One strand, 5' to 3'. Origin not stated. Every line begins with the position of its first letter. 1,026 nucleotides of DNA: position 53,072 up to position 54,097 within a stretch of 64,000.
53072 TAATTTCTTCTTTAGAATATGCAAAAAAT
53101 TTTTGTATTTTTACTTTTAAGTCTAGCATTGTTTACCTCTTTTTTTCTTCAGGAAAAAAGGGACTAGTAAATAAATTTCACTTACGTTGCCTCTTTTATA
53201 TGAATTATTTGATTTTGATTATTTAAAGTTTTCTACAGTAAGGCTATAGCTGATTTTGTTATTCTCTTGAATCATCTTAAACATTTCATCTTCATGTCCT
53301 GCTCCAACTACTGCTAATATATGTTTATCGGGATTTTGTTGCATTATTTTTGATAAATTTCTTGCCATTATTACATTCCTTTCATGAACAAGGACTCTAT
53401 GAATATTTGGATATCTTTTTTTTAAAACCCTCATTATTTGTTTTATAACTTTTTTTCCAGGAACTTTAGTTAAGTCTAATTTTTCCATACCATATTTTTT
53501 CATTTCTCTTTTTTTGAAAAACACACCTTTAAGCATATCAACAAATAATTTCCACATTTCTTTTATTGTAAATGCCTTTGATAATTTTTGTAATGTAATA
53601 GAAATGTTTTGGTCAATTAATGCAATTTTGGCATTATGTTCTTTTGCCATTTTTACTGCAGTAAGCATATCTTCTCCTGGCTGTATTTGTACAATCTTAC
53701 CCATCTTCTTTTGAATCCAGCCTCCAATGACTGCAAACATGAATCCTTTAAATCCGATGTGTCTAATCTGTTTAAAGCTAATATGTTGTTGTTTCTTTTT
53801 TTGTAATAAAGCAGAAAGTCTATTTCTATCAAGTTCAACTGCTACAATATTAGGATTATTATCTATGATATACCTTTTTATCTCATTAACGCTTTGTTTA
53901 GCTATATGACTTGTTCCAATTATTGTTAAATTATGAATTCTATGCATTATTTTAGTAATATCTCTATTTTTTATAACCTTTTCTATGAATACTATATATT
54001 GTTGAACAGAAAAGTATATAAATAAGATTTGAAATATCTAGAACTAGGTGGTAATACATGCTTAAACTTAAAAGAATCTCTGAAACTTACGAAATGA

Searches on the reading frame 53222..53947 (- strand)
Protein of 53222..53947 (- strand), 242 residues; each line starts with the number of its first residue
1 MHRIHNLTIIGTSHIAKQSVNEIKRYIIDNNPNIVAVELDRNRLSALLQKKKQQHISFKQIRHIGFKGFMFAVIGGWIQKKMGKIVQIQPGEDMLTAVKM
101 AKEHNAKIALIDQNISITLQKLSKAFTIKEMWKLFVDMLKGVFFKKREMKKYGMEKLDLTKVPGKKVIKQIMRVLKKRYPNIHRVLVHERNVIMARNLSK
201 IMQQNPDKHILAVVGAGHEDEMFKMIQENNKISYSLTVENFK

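Call 25: search_protein_families(library=pfam, proteins=[window:53222-53947:-], max_evalue=0.001)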
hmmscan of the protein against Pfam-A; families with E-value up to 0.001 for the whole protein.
window:53222-53947:- (242 aa): 2 families
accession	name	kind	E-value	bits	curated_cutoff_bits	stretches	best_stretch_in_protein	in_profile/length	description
PF01963.22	TraB_PrgY_gumN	-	2.9e-19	70.4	26.8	1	7-218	12-243/263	TraB/PrgY/gumN family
PF18950.5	DUF5694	-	0.00054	20.8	27.5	1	188-232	133-176/185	Family of unknown function (DUF5694)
